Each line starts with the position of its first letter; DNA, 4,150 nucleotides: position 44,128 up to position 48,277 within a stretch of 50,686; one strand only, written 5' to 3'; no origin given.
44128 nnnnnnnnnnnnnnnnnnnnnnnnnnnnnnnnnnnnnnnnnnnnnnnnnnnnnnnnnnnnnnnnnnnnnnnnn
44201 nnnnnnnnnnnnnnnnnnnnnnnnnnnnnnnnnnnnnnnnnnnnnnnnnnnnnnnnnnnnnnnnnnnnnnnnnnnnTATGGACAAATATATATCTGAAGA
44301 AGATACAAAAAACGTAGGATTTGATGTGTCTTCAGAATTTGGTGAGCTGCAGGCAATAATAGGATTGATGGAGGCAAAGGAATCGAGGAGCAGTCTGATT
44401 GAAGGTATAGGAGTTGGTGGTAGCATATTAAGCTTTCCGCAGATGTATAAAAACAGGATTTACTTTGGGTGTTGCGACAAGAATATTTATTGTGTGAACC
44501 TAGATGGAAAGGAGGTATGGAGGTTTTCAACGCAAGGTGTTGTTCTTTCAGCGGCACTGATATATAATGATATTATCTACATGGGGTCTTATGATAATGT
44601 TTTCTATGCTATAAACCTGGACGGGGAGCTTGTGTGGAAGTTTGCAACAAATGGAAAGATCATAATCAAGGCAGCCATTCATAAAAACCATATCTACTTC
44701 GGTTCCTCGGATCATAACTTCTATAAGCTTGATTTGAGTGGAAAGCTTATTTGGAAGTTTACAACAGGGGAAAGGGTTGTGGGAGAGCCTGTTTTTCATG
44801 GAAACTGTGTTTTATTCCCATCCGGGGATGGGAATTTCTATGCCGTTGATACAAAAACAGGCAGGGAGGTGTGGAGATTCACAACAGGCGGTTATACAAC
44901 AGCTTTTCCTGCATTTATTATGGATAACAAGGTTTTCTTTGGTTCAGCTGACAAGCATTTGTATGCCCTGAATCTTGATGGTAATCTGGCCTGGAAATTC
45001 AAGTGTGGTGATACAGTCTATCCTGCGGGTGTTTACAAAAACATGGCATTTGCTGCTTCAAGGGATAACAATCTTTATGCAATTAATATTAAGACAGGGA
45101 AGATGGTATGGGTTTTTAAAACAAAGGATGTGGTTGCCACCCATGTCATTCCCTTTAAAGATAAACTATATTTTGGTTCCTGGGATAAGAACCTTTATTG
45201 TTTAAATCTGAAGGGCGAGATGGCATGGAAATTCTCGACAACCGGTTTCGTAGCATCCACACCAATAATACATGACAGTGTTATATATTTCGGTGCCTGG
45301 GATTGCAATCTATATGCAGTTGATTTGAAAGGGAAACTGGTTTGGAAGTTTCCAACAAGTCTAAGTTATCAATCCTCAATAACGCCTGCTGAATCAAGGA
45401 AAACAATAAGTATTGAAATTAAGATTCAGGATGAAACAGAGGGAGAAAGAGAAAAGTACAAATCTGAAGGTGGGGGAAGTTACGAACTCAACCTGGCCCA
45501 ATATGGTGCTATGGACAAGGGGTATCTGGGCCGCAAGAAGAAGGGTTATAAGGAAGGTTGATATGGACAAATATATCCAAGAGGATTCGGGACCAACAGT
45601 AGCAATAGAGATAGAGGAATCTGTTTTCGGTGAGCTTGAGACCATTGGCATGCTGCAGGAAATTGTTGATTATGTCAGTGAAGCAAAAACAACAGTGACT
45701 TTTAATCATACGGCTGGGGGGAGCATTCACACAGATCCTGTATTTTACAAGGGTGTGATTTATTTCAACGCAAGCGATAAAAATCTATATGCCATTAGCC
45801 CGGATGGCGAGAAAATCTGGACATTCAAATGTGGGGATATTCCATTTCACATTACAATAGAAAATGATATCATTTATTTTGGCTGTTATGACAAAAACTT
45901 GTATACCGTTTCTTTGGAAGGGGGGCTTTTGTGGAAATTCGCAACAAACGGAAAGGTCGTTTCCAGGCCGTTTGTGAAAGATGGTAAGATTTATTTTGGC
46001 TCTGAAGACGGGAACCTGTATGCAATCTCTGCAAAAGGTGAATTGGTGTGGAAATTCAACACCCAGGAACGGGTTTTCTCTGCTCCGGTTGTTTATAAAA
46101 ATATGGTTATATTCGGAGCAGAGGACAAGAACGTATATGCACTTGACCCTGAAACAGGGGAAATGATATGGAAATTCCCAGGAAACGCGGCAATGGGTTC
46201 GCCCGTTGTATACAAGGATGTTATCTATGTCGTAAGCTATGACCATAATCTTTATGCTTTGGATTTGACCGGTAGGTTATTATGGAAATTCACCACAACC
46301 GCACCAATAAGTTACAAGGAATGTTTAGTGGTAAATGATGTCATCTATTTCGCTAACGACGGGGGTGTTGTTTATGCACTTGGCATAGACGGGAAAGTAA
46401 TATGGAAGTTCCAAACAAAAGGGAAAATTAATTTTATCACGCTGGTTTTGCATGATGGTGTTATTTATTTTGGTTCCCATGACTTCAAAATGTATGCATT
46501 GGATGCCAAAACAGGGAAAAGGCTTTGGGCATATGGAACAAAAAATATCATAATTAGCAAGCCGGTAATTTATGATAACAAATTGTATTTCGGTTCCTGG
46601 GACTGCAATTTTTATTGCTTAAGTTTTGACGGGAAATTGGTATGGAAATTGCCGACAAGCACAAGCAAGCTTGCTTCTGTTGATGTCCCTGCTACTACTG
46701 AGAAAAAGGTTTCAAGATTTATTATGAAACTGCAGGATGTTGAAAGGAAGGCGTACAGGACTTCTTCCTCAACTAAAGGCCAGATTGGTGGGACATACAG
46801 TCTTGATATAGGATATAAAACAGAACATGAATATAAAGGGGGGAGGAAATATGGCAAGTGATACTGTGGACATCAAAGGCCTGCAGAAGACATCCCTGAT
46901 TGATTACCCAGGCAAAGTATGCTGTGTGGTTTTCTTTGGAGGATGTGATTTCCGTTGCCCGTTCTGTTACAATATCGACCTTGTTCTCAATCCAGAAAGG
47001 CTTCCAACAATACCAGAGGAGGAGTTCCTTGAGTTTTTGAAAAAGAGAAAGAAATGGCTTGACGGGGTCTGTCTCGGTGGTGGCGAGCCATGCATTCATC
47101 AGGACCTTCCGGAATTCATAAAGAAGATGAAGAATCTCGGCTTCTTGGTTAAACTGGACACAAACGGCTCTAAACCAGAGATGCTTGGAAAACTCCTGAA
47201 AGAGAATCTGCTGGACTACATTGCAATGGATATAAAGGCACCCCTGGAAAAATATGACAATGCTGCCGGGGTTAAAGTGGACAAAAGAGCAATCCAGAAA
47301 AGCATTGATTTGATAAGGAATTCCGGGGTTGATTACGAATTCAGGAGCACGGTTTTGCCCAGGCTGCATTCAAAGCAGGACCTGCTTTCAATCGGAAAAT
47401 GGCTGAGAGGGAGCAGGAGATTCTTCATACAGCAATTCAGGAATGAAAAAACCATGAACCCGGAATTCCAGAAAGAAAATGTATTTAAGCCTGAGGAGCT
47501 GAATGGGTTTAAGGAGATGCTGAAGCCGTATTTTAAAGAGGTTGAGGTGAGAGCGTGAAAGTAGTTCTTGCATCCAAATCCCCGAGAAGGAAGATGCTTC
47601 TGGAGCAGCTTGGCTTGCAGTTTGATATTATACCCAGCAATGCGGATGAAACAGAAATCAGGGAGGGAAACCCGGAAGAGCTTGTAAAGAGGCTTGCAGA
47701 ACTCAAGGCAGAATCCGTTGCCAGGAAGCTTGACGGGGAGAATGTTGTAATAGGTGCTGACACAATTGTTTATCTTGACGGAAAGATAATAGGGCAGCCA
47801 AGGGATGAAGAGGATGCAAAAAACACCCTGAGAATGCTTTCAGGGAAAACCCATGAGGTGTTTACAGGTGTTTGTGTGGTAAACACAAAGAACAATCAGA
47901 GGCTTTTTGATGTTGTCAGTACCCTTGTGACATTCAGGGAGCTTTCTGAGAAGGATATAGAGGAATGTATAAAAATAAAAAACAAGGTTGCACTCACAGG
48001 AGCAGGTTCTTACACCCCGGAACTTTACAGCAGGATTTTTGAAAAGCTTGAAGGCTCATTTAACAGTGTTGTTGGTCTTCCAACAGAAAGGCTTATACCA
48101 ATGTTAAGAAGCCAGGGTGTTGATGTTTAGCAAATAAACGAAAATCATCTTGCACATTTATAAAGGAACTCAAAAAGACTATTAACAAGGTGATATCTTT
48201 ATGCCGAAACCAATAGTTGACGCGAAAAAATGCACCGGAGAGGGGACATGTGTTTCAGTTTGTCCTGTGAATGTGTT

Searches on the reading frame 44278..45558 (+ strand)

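Call 72: search_protein_families(library=pfam, proteins=[window:44278-45558:+], max_evalue=0.0001)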
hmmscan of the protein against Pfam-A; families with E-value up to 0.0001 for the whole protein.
window:44278-45558:+ (427 aa): 5 families
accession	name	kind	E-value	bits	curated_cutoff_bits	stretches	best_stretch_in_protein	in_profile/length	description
PF13570.13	Beta-prop_ACSF4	-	2.3e-62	211.7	133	2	56-250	59-260/329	Beta-alanine-activating enzyme, beta-propeller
PF13360.13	PQQ_2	-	1.6e-35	123.3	27.6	3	188-283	6-102/233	Outer membrane protein assembly factor BamB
PF25292.1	Beta-prop_CGLA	-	1.9e-20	74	26.8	0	301-367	51-120/316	Lambda-carrageenase beta-propeller domain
PF01011.28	PQQ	-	8.4e-09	35.1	26.7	0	257-282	551-576/595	Glucose/ethanol/alcohol dehydrogenase, beta-propeller domain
PF21469.2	BH1974-like_central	-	6.4e-06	26.8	27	0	78-106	18-49/74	BH1974-like, central domain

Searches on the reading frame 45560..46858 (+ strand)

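Call 72: search_protein_families(library=pfam, proteins=[window:45560-46858:+], max_evalue=0.0001)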
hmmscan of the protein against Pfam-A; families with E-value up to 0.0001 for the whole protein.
window:45560-46858:+ (433 aa): 4 families
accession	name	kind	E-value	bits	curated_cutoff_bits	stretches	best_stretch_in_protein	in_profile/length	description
PF13570.13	Beta-prop_ACSF4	-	1e-59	203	133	2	101-292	60-259/329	Beta-alanine-activating enzyme, beta-propeller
PF13360.13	PQQ_2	-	5.1e-49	167.5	27.6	3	117-250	8-150/233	Outer membrane protein assembly factor BamB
PF25292.1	Beta-prop_CGLA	-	8e-23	81.8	26.8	1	110-203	7-109/316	Lambda-carrageenase beta-propeller domain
PF01011.28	PQQ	-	2.4e-18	66.6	26.7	0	174-207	51-84/595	Glucose/ethanol/alcohol dehydrogenase, beta-propeller domain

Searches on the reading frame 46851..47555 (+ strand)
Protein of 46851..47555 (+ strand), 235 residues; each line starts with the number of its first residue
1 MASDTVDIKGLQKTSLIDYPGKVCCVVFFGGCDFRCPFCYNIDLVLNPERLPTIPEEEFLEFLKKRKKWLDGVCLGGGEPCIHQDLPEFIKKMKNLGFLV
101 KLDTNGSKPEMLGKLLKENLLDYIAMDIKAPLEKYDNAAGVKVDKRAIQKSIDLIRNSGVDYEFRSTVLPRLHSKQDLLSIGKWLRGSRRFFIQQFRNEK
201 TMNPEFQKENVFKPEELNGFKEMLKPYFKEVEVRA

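Call 72: search_protein_families(library=pfam, proteins=[window:46851-47555:+], max_evalue=0.0001)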
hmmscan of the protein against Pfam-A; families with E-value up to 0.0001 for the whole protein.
window:46851-47555:+ (235 aa): 2 families
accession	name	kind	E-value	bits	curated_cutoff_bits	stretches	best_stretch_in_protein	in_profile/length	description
PF04055.27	Radical_SAM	-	1e-19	71.8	29.5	1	26-170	1-152/166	Radical SAM superfamily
PF13353.11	Fer4_12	-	5.2e-08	33.7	22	1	23-134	6-119/137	4Fe-4S single cluster domain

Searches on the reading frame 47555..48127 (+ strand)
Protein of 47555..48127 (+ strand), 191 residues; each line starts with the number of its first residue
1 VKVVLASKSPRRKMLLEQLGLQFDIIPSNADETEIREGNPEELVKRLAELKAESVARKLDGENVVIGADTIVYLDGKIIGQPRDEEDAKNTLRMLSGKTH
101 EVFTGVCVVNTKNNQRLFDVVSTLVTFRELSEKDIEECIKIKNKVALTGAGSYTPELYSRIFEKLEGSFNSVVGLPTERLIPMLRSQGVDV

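Call 72: search_protein_families(library=pfam, proteins=[window:47555-48127:+], max_evalue=0.0001)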
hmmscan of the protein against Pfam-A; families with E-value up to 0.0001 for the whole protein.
window:47555-48127:+ (191 aa): 1 family
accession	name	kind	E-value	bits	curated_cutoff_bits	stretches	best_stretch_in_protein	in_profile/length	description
PF02545.19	Maf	-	8.2e-54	182.5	27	1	2-186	1-186/187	Maf-like protein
